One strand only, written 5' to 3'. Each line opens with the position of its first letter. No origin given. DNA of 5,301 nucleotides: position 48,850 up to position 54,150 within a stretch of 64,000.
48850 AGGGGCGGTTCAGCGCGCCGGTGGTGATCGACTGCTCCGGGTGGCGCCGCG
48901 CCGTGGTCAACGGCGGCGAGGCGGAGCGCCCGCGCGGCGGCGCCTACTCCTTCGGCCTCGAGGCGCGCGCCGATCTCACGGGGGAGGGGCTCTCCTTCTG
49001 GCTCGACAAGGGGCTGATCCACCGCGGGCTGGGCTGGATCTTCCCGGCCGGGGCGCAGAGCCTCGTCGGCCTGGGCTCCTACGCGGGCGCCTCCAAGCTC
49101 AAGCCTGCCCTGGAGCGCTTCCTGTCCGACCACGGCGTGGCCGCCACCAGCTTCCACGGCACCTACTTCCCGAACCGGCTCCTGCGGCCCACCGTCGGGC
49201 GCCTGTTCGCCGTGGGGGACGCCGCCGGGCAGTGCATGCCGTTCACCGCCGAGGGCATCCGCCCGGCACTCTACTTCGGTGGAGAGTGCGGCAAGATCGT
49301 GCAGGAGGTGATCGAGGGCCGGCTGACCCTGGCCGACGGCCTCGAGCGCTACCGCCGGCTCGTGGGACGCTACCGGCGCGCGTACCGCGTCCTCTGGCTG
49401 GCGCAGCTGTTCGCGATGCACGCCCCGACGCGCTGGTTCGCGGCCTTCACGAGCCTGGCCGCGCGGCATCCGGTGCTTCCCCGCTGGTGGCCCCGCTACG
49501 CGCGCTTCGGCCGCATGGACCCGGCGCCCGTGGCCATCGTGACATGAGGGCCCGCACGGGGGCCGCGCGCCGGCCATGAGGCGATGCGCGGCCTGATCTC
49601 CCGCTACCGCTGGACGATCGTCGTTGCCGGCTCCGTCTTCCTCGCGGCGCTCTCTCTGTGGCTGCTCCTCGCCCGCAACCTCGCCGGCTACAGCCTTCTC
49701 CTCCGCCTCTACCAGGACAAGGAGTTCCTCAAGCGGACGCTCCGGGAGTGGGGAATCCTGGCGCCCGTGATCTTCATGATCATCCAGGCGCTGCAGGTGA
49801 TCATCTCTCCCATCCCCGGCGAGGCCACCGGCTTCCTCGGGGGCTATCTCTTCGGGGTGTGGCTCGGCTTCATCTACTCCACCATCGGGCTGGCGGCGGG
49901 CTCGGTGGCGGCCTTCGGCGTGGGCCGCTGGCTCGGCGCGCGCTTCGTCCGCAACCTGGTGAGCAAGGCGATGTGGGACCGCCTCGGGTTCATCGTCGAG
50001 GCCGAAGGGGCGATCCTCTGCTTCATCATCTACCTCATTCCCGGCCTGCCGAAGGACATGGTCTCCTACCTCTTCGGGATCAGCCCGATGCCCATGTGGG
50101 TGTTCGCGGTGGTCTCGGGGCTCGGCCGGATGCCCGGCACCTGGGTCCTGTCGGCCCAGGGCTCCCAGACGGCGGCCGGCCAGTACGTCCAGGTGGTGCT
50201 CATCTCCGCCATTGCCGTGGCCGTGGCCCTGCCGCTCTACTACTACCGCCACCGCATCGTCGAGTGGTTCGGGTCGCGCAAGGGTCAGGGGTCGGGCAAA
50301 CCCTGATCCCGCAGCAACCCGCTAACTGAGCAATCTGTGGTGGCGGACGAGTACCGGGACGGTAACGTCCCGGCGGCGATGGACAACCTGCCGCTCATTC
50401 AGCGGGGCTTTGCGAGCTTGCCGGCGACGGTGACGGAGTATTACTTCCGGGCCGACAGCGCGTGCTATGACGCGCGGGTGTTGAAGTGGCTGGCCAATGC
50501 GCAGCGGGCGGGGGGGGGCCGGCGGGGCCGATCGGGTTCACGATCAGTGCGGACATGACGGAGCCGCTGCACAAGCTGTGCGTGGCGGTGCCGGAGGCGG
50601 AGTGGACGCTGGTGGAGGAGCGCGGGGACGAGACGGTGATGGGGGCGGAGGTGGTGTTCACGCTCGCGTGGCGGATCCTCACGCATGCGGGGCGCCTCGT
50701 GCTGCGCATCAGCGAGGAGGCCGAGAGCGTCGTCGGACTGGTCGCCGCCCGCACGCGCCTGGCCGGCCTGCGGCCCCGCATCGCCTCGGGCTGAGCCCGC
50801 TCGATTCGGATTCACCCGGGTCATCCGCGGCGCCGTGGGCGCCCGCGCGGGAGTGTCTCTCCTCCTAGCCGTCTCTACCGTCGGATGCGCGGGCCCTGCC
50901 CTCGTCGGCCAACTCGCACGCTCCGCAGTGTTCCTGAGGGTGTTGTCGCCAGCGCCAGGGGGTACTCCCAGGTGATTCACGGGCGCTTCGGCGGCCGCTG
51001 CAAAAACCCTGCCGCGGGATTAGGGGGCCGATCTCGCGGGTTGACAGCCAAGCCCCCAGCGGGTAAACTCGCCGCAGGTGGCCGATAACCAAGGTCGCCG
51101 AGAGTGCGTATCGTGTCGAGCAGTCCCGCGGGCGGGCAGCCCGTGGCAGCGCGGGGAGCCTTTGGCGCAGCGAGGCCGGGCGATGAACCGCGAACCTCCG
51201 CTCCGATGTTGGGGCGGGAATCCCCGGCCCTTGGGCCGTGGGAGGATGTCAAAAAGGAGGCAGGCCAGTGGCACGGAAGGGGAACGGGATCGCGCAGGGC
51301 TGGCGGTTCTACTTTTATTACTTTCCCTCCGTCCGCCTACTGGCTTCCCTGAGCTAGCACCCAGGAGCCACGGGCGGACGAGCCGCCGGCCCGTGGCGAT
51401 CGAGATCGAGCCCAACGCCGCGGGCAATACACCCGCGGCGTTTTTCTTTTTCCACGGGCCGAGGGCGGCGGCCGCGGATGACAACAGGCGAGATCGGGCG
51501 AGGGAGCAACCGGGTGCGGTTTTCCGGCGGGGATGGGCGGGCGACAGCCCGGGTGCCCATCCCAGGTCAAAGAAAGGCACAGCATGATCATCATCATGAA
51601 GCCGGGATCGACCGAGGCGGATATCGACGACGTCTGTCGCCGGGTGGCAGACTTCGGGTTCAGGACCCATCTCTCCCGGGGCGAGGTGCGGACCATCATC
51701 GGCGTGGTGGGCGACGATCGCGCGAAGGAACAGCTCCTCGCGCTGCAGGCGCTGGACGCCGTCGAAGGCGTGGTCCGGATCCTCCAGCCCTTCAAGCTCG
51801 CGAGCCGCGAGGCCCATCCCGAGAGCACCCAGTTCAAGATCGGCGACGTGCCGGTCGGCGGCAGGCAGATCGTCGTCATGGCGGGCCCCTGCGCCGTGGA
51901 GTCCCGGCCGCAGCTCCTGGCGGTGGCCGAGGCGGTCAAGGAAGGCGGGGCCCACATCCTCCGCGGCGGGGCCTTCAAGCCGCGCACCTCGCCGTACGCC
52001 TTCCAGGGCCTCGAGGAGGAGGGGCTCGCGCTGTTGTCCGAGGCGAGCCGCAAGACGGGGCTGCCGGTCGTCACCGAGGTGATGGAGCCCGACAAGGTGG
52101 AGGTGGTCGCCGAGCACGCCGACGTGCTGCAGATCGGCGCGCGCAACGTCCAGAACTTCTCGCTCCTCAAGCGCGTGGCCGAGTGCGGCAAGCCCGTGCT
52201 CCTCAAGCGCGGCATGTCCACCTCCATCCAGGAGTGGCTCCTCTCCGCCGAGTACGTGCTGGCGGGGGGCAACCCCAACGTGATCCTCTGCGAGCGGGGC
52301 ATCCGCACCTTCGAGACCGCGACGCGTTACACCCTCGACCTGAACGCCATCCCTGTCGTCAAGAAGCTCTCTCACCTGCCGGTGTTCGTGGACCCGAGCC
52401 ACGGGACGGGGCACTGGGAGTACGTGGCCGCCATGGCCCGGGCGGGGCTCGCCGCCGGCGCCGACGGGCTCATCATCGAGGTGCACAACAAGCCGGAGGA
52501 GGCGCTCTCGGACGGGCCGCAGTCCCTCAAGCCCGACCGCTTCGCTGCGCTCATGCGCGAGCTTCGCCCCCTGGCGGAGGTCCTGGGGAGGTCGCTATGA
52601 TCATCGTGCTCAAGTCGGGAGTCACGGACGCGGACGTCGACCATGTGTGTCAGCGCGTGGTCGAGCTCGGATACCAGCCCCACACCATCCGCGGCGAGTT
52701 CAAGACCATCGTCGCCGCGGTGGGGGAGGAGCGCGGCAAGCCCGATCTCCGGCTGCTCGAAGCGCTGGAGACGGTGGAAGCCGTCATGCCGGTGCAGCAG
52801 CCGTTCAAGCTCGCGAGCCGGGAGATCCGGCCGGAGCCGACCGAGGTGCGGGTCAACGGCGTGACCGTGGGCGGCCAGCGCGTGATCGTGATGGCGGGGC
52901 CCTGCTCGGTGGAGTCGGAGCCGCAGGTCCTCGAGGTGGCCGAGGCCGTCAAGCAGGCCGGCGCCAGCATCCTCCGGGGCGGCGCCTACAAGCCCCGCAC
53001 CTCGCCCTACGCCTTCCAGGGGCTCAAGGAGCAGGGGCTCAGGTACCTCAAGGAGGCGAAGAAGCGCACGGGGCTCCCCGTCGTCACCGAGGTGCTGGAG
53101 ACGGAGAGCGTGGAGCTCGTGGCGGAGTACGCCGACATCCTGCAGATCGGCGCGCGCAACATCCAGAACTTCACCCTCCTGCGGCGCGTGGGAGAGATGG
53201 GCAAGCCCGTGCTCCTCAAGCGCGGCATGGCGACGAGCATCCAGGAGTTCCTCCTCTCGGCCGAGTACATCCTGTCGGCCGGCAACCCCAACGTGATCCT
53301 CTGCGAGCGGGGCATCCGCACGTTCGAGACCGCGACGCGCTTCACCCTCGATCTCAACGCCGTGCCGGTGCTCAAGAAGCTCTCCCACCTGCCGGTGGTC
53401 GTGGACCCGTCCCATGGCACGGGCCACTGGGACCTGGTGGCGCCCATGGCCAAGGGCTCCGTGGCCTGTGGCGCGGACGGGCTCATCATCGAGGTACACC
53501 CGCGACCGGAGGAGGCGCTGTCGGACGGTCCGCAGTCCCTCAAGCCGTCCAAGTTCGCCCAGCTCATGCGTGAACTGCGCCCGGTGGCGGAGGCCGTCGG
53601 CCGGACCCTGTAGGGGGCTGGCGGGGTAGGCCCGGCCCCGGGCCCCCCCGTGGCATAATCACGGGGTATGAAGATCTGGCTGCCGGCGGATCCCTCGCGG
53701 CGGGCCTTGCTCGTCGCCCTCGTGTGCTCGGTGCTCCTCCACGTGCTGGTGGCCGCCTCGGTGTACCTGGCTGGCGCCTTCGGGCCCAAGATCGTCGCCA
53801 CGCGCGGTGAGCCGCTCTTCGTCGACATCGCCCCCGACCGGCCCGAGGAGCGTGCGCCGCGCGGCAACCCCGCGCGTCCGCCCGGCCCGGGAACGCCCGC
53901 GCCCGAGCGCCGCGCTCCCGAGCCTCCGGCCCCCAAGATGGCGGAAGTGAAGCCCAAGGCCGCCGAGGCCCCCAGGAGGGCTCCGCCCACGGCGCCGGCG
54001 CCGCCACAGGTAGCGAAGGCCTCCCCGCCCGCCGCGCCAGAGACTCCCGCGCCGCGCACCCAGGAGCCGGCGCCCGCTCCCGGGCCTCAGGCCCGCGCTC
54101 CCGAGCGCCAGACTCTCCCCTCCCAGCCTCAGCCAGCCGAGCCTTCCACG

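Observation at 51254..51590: Aromatic-amino-acid attenuator (leader peptide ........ + intrinsic terminator) in front of tandem DAHP synthase genes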

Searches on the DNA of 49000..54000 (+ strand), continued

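Call 71: search_with_rna_model(model_id=R1, sources=[L202, L204, L141, L145, L146, L106, L172, L130, L132, L143, L184], max_evalue=0.01, show_alignments=2)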
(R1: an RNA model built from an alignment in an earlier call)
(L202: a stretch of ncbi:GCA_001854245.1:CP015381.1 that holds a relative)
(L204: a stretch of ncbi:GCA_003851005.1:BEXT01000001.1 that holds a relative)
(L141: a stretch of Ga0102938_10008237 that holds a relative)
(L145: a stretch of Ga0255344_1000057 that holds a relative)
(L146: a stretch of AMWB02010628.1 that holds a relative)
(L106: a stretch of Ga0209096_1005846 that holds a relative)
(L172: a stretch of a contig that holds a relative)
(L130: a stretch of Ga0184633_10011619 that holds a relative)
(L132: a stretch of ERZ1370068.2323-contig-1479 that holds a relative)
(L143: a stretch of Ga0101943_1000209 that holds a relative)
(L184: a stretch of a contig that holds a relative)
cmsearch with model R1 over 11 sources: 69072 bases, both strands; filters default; matches with E-value up to 0.01: 15.
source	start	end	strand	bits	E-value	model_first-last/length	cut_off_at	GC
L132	3109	3261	+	103.9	1.6e-24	1-143/143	no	0.64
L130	1901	2050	+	102.1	4.5e-24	1-143/143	no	0.67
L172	3154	3303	+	59.7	1.7e-13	1-143/143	no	0.52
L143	1102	1252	+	54.8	2.9e-12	1-143/143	no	0.77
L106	5973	6122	-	53.7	5.3e-12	1-143/143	no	0.53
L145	3554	3702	+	53.7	5.5e-12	1-143/143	no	0.51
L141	661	822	-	50.8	2.8e-11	1-143/143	no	0.44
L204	1308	1467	+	44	1.4e-09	1-143/143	no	0.47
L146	6082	6241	+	40.3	1.2e-08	1-143/143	no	0.44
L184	6183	6305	-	37.7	5.1e-08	1-143/143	no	0.63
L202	1314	1477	+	36.4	1.1e-07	1-143/143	no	0.52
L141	673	761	+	25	7.7e-05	1-143/143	no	0.53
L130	2013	2039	-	21.1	0.0007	106-132/143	no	0.78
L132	3224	3250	-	19.2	0.0021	106-132/143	no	0.81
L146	6151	6228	-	18.4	0.0035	66-141/143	no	0.53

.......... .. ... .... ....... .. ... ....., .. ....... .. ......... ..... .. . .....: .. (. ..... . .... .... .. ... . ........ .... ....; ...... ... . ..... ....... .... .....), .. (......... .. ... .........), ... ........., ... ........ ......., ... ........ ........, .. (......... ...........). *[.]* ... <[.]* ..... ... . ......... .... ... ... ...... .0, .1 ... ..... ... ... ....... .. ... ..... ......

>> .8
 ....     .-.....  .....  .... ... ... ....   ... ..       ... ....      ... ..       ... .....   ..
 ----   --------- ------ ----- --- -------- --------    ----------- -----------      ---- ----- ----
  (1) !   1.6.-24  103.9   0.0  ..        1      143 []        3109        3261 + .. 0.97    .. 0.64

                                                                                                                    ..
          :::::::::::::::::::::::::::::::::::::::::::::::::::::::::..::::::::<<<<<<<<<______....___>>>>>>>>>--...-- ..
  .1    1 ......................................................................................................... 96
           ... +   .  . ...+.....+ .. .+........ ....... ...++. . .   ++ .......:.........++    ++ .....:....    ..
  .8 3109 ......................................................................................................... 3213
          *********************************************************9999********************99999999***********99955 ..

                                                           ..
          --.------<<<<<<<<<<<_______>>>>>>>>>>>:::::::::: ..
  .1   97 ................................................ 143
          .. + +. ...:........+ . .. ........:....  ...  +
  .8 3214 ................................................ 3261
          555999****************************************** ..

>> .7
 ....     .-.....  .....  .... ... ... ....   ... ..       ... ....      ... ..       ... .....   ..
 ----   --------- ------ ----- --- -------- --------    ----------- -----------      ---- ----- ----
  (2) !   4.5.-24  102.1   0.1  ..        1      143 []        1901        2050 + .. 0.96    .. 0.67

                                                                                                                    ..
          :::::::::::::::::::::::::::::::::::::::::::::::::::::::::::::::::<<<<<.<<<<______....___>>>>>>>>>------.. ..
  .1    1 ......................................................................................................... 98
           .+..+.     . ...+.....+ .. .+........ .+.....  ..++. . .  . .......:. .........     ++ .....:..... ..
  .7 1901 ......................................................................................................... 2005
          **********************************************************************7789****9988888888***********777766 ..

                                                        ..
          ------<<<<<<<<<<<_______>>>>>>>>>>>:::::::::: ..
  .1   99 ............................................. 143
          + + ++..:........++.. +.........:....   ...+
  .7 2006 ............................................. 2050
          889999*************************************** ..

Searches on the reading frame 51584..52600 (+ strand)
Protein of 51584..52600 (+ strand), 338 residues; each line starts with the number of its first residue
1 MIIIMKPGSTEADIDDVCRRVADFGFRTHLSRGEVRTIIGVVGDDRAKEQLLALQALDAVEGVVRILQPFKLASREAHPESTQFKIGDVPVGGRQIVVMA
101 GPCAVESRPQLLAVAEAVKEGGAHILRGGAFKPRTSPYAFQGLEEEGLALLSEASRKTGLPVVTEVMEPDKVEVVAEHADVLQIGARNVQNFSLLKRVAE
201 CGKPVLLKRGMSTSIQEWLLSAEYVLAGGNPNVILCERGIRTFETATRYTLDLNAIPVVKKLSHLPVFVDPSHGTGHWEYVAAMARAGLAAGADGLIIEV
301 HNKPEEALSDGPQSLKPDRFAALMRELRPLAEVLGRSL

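Call 5: search_protein_families(library=pfam, proteins=[window:51584-52600:+])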
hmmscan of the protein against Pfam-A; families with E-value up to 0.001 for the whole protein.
window:51584-52600:+ (338 aa): 3 families
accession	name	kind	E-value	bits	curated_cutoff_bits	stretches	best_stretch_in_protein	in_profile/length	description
PF00793.26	DAHP_synth_1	-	3.8e-79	265.8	25.5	1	93-328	15-265/270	DAHP synthetase I family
PF18152.6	DAHP_snth_FXD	-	1.6e-22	79.5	27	1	1-68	1-67/67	DAHP synthase ferredoxin-like domain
PF03102.20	NeuB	-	2.6e-10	40.6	22.1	1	143-336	53-238/241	NeuB family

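Call 10: find_related_loci(query=window:51584-52597:+, collection=genome_contigs, flank=4000)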
Query window:51584-52597:+ (338 aa) in genome_contigs; peptide patterns used: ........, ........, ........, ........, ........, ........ (x = any residue, [..] = any of these).
599 stretches matched a pattern (row limit reached: there are more); 572 encode a relative of the query (tblastn E <= 1e-3); the best 80 are kept; 80 distinct loci.
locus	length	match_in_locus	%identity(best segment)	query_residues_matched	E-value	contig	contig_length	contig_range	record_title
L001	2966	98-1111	87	1-338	0e+0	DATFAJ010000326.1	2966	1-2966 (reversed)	MAG TPA_asm: Candidatus Methylomirabilota bacterium isolate SMAG_U8498 k141_139914, whole genome shotgun sequence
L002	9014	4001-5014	87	1-338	0e+0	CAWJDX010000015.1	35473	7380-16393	MAG: uncultured Candidatus Rokubacteria bacterium isolate MFD06298.bin.2.137 genome assembly, contig: contig_34090, whol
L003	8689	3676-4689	87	1-338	0e+0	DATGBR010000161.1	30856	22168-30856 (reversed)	MAG TPA_asm: Candidatus Methylomirabilota bacterium isolate SMAG_U9627 k141_81838, whole genome shotgun sequence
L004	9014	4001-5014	88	1-338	0e+0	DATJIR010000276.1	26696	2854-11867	MAG TPA_asm: Verrucomicrobiia bacterium isolate SMAG_U15543 k141_2327292, whole genome shotgun sequence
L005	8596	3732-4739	87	1-336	0e+0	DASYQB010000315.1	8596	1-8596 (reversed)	MAG TPA_asm: Candidatus Methylomirabilota bacterium isolate SMAG_U4473 k141_2907732, whole genome shotgun sequence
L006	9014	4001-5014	87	1-338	0e+0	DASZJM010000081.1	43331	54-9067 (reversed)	MAG TPA_asm: Candidatus Methylomirabilota bacterium isolate SMAG_U6629 k141_5839942, whole genome shotgun sequence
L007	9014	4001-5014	87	1-338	0e+0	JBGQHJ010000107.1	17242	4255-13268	MAG: Candidatus Methylomirabilia bacterium isolate OBJ2_061818_070_75 k141_2001949_length_17242_cov_17.4264, whole genom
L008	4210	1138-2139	88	1-334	0e+0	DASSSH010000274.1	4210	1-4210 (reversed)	MAG TPA_asm: Candidatus Methylomirabilota bacterium isolate SMAG_U510 k141_501249, whole genome shotgun sequence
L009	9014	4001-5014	87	1-338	0e+0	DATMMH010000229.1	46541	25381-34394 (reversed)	MAG TPA_asm: Candidatus Dormiibacterota bacterium isolate SMAG_U12818 k141_178809, whole genome shotgun sequence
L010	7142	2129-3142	84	1-338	0e+0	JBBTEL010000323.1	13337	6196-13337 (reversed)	MAG: Candidatus Methylomirabilota bacterium isolate H43-bin120_1 H43_bin120_1_000000000323, whole genome shotgun sequenc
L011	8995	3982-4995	83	1-338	2e-178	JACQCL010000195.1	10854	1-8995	MAG: Candidatus Rokuibacteriota bacterium isolate NC_groundwater_967_Pr1_S-0.2um_66_23 Montesol18-Sp2_coassembly_scaffol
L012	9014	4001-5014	76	1-338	7e-177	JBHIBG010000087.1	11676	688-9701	MAG: Candidatus Methylomirabilia bacterium isolate K_2_bin.23 NODE_3038_length_11676_cov_42.379485, whole genome shotgun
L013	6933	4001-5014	76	1-338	6e-175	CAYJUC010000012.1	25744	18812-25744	MAG TPA_asm: uncultured bacterium isolate ERP125453_co1_273 genome assembly, contig: NODE_1681_length_25744_cov_11.25454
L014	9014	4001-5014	75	1-338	7e-174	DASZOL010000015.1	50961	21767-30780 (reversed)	MAG TPA_asm: Candidatus Methylomirabilota bacterium isolate SMAG_U5944 k141_2547119, whole genome shotgun sequence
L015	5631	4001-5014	78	1-338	4e-173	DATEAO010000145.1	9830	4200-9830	MAG TPA_asm: Candidatus Methylomirabilota bacterium isolate SMAG_U8220 k141_304088, whole genome shotgun sequence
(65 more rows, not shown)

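Call 58: search_protein_families(library=ncbifam, proteins=[window:51584-52597:+])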
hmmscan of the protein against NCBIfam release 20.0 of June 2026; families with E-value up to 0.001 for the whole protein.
window:51584-52597:+ (338 aa): 10 families
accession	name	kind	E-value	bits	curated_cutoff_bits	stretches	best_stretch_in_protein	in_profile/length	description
NF006421.0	PRK08673.1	subfamily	1e-150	501.7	335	1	1-337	1-336/338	3-deoxy-7-phosphoheptulonate synthase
NF009933.0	PRK13396.1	subfamily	1.3e-121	405.9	486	1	1-336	1-343/352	3-deoxy-7-phosphoheptulonate synthase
TIGR01361.1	DAHP_synth_Bsub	equivalog_domain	1.6e-118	394.8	267.75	1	72-328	2-258/260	3-deoxy-7-phosphoheptulonate synthase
NF041229.1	BagF_FevY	exception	7.7e-113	377.1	700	1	5-323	1-318/340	phospho-2-dehydro-3-deoxyheptonate aldolase BagF/FevY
NF009239.0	PRK12595.1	equivalog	3e-101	339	279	1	72-332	95-355/360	bifunctional 3-deoxy-7-phosphoheptulonate synthase/chorismate mutase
TIGR01362.1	KDO8P_synth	equivalog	1.8e-37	128.9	314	1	95-333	2-255/258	3-deoxy-8-phosphooctulonate synthase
NF003543.0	PRK05198.1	equivalog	2.6e-37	128.3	242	1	85-333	6-270/273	3-deoxy-8-phosphooctulonate synthase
NF009109.0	PRK12457.1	equivalog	7.3e-24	84.5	457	1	138-333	65-271/281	3-deoxy-8-phosphooctulonate synthase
TIGR03569.1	NeuB_NnaB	equivalog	3.9e-06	26.2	399.65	1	143-336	73-260/329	N-acetylneuraminate synthase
TIGR03586.1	PseI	equivalog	4.7e-06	26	340.25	1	151-336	82-259/327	pseudaminic acid synthase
